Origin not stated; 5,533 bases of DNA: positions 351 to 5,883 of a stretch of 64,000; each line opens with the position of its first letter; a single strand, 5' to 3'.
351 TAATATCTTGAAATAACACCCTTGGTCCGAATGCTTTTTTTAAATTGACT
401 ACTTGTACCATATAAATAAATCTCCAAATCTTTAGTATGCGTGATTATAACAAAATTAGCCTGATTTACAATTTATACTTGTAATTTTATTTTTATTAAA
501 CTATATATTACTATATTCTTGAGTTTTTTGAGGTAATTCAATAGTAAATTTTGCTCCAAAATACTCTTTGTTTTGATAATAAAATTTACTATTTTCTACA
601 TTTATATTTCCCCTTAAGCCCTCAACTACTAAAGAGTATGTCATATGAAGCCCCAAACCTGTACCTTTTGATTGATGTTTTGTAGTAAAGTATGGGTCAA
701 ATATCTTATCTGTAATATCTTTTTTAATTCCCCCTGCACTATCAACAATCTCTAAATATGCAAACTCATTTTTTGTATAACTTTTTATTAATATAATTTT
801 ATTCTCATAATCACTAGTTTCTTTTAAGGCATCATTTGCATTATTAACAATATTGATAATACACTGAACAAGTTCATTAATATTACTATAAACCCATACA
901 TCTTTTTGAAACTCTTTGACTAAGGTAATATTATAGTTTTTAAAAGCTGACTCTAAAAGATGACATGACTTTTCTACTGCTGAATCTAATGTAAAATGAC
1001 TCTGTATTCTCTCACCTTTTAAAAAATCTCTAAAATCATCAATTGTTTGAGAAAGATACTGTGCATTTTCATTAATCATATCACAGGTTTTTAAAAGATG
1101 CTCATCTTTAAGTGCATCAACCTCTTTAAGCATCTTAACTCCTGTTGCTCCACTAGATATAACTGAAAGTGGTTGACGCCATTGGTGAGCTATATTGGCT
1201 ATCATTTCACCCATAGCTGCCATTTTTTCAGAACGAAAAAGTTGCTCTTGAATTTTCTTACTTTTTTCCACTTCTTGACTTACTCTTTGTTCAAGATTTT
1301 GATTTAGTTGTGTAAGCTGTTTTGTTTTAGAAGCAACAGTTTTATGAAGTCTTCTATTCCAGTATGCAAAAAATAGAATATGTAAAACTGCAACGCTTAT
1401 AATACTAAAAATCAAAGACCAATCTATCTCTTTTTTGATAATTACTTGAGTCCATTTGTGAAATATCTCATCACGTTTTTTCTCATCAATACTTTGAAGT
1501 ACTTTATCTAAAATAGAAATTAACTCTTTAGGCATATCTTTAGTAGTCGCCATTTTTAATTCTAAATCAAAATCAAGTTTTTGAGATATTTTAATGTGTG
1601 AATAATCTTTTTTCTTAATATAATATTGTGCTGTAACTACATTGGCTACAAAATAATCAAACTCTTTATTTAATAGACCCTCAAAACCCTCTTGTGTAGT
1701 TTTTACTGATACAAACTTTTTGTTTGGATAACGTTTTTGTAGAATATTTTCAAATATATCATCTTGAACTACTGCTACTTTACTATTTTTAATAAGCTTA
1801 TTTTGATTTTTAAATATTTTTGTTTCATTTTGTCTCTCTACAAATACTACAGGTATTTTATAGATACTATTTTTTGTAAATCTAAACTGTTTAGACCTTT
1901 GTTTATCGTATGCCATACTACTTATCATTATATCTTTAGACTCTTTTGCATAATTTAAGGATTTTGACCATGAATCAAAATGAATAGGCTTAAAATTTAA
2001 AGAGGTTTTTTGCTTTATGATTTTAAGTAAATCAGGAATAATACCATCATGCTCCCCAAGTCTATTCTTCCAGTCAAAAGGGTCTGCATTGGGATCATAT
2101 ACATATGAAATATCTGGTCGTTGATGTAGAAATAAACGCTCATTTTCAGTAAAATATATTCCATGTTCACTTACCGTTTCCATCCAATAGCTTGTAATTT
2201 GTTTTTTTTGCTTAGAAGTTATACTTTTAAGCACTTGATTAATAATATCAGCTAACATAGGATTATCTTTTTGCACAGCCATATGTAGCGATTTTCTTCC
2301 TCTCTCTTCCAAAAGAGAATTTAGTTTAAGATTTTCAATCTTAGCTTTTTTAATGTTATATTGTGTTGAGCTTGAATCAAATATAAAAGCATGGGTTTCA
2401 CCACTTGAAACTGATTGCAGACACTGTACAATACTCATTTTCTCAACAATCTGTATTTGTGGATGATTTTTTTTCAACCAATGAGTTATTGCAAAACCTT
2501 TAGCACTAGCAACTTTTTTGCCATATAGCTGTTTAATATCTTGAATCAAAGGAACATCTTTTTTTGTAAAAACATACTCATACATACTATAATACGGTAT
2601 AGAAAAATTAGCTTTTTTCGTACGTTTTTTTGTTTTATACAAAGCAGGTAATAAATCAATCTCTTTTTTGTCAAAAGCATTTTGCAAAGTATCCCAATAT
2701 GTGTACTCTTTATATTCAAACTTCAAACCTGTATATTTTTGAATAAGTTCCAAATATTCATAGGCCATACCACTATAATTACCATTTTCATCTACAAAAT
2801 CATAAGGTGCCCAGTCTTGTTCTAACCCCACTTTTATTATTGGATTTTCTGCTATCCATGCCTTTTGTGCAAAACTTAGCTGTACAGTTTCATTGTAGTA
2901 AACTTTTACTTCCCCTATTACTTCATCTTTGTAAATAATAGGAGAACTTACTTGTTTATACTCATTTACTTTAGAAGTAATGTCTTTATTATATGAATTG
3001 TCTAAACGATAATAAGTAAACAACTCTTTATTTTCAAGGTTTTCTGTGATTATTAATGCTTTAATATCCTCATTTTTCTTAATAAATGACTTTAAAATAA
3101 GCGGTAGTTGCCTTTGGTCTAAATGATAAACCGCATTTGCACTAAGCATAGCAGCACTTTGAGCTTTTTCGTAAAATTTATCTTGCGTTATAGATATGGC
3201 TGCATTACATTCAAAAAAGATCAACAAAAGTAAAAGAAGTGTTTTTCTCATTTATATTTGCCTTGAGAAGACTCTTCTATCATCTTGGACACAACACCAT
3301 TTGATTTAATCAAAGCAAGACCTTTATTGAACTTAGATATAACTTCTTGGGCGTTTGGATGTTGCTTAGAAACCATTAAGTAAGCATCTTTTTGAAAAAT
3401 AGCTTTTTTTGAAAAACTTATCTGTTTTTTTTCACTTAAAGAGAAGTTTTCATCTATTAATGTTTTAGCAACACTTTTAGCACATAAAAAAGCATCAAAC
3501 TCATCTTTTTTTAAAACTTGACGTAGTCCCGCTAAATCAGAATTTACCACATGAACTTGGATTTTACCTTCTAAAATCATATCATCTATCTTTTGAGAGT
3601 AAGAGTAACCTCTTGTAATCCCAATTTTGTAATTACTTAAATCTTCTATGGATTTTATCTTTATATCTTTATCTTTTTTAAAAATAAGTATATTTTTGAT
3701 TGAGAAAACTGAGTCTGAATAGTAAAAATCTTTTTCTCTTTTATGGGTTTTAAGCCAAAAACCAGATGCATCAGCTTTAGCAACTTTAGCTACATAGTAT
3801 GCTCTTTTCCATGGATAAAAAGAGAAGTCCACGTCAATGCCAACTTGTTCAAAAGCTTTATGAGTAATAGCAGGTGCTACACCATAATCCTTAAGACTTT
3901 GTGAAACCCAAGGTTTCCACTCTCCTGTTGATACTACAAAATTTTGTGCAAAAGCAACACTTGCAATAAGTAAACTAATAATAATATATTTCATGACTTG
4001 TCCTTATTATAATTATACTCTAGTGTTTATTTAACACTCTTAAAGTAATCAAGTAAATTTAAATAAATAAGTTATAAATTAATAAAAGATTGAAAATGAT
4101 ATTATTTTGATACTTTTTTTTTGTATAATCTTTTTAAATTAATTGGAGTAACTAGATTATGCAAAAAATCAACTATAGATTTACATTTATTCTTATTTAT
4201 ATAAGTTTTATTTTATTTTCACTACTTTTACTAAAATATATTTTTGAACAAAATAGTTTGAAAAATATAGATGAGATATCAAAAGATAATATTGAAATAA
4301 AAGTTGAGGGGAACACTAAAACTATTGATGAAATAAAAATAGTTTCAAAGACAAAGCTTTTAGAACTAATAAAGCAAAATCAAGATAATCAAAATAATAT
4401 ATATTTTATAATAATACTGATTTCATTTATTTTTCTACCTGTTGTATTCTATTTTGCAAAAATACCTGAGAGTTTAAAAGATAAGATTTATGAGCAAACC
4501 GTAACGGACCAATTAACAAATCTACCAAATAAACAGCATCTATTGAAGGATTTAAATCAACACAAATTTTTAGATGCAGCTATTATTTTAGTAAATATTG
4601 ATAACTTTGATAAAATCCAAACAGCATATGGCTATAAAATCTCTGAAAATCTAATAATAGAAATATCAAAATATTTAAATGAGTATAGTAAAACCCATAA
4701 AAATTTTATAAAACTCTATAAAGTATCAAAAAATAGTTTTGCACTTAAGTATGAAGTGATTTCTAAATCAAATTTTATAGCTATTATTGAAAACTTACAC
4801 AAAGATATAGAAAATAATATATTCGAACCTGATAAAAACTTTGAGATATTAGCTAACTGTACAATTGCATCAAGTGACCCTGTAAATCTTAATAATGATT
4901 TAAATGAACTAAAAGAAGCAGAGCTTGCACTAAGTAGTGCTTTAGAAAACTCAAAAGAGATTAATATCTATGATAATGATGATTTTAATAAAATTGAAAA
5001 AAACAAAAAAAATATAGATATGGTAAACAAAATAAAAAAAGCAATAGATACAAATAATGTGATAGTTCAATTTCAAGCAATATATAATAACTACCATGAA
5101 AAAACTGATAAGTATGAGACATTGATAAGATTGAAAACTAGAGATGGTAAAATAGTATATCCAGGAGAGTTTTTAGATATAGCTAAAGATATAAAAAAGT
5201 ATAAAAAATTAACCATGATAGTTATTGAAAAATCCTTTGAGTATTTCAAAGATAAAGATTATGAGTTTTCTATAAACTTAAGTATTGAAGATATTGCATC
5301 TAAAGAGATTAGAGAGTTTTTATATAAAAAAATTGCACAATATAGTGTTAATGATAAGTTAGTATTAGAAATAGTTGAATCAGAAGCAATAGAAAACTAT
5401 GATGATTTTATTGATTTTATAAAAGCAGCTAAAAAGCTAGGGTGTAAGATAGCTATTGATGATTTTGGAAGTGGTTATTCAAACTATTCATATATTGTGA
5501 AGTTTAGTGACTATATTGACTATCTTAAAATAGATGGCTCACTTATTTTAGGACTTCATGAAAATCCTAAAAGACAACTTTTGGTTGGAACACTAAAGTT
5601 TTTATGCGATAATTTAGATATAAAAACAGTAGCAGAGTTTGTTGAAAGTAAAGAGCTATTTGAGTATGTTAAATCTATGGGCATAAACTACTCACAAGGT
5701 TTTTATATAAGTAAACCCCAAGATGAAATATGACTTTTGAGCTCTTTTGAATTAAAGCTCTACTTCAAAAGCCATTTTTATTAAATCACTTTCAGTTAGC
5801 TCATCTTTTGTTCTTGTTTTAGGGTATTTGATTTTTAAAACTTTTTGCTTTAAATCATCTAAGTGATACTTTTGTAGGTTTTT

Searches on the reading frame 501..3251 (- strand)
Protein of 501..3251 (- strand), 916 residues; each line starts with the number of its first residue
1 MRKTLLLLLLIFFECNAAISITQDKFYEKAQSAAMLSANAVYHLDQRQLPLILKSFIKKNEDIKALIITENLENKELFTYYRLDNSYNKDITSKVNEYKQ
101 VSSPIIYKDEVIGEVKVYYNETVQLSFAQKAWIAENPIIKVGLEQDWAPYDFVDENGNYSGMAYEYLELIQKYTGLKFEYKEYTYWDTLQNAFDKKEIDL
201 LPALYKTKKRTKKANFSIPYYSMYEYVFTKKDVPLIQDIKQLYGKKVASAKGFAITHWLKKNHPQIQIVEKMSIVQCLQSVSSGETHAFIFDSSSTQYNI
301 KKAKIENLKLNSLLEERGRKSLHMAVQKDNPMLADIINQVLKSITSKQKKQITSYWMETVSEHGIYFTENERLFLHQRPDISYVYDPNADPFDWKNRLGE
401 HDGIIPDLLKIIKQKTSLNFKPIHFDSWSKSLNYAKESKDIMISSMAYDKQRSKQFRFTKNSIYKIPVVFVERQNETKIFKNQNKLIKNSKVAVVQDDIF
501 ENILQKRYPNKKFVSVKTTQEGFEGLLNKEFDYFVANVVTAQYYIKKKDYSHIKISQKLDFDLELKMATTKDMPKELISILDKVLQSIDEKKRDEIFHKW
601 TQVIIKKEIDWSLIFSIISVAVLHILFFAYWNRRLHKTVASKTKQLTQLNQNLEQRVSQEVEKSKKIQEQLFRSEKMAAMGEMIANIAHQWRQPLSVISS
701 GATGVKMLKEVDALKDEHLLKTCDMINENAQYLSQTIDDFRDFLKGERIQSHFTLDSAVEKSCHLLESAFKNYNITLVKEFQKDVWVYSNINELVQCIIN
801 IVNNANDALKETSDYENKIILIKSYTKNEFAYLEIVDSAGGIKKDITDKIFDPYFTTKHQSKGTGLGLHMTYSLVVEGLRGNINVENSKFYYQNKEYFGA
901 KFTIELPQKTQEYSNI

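Call 17: search_protein_families(library=ncbifam, max_evalue=0.00001, proteins=[window:501-3251:-])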
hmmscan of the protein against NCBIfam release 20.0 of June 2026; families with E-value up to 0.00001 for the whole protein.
window:501-3251:- (916 aa): 40 families (the best 25 are shown)
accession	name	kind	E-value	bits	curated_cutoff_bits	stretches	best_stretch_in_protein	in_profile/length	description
NF008468.0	PRK11360.1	equivalog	5.8e-34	117.4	646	1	660-912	376-612/616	two-component system sensor histidine kinase AtoS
NF007420.1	PRK09959.1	equivalog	8.8e-30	103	1995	2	117-358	282-520/1197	acid-sensing system histidine kinase EvgS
TIGR01096.1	3A0103s03R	subfamily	4.8e-25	88.5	256.35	2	136-345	23-237/250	lysine/arginine/ornithine ABC transporter substrate-binding protein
NF047497.1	HK_LIC_12097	equivalog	8e-25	87.3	500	1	659-888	129-354/367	LIC_12097 family sensor histidine kinase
NF047466.1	hybrid_RR_LvrB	exception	1.2e-23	83.9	500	1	634-890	108-365/377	hybrid histidine kinase/response regulator LvrB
NF007688.0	PRK10364.1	equivalog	1.4e-23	83.4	479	1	628-911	213-454/460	two-component system sensor histidine kinase ZraS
NF046020.1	HisKinCckABruc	equivalog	4.3e-23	81.1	1000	1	660-886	460-692/868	cell cycle histidine kinase CckA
NF040750.1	tetrathio_HK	equivalog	4.4e-23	81.6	750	1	609-889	281-542/555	tetrathionate respiration histidine kinase TtrS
NF010411.0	PRK13837.1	equivalog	4.4e-23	81.2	647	1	616-913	385-680/828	two-component system VirA-like sensor kinase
NF052573.1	HisKinEspAMyxo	equivalog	8.6e-22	76.9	1400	1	658-887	362-597/755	serine histidine kinase EspA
NF052574.1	HisKinEspCMyxo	equivalog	1.3e-21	76.5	1200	1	659-908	396-637/785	serine histidine kinase EspC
NF008426.0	PRK11260.1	equivalog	6.9e-21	74.7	312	1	132-352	36-255/266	cystine ABC transporter substrate-binding protein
NF038348.1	T2SS_HK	subfamily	1.6e-20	73.1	450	1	729-907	407-572/574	histidine kinase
NF010076.0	PRK13557.1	subfamily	2.1e-20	72.6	631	1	660-875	143-369/540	histidine kinase famiy protein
NF041777.1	sens_FixL_Rhizob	equivalog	4e-20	71.9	850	1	662-908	244-481/485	sensor protein FixL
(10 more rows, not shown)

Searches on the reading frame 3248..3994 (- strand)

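Call 17: search_protein_families(library=ncbifam, max_evalue=0.00001, proteins=[window:3248-3994:-])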
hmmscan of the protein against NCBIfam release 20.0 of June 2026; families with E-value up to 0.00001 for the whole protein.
window:3248-3994:- (248 aa): 0 families

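Call 71: search_protein_families(library=pfam, max_evalue=0.0001, proteins=[window:3248-3994:-])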
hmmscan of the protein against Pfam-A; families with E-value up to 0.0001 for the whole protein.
window:3248-3994:- (248 aa): 1 family
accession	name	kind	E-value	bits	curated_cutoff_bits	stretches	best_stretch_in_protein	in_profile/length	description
PF00497.25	SBP_bac_3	-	1.6e-07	31.5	26.4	1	37-240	22-127/132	Bacterial extracellular solute-binding proteins, family 3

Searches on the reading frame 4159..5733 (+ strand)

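Call 17: search_protein_families(library=ncbifam, max_evalue=0.00001, proteins=[window:4159-5733:+])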
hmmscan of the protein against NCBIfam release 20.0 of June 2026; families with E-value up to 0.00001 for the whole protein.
window:4159-5733:+ (524 aa): 15 families
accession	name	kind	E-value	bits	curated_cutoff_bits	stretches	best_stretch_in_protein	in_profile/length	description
NF052458.1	PhdiestGepA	equivalog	3.6e-42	144.5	1200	1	108-520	419-831/840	phosphodiesterase GepA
NF007474.0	PRK10060.1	equivalog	8.1e-38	130.1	782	1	108-520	231-644/663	cyclic di-GMP phosphodiesterase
NF008467.0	PRK11359.1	equivalog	3.1e-36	124.7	857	1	108-520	370-782/800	oxygen-sensing cyclic-di-GMP phosphodiesterase DosP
NF053781.1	cdiGMPphdstlr2612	equivalog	8.6e-36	123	1600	1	109-520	835-1255/1268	Tlr1612 family c-di-GMP phosphodiesterase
NF045675.1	PhdiestaseDibA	equivalog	3.9e-35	121.3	980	1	116-521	205-616/623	phosphodiesterase DibA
NF007298.0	PRK09776.1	equivalog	1.6e-34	119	1135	1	113-521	683-1097/1111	diguanylate cyclase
NF045673.1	c-di-GMPRcptLapD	equivalog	1.7e-34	119.1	1020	1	108-521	230-645/647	cyclic di-GMP receptor LapD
NF008807.1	PRK11829.1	equivalog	7.3e-31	107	733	1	119-520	247-652/670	biofilm formation regulator HmsP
NF008281.1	PRK11059.1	equivalog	6.6e-27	94.1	663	1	111-522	218-631/633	RNase E specificity factor CsrD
NF007839.0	PRK10551.1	equivalog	1.8e-25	89.5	461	1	290-521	266-501/518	cyclic di-GMP phosphodiesterase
NF052265.1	EAL_dom_RimA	equivalog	6.3e-23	81.3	430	1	398-521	113-234/248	S6 modification regulatory phosphodiesterase RimA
NF052596.1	RR_EAL_PvrR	equivalog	6.8e-23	80.9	580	1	281-519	134-378/398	response regulator cyclic di-GMP phosphodiesterase PvrR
NF051476.1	CDiGphdiTpdA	equivalog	1.1e-15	57.4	1000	1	275-517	336-567/570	cyclic di-GMP phosphodiesterase TpdA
NF008617.0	PRK11596.1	equivalog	2.2e-09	37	190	1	400-521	129-243/255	cyclic-guanylate-specific phosphodiesterase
TIGR00254.1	GGDEF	domain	2e-06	27.6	37.4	1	112-261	3-156/168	diguanylate cyclase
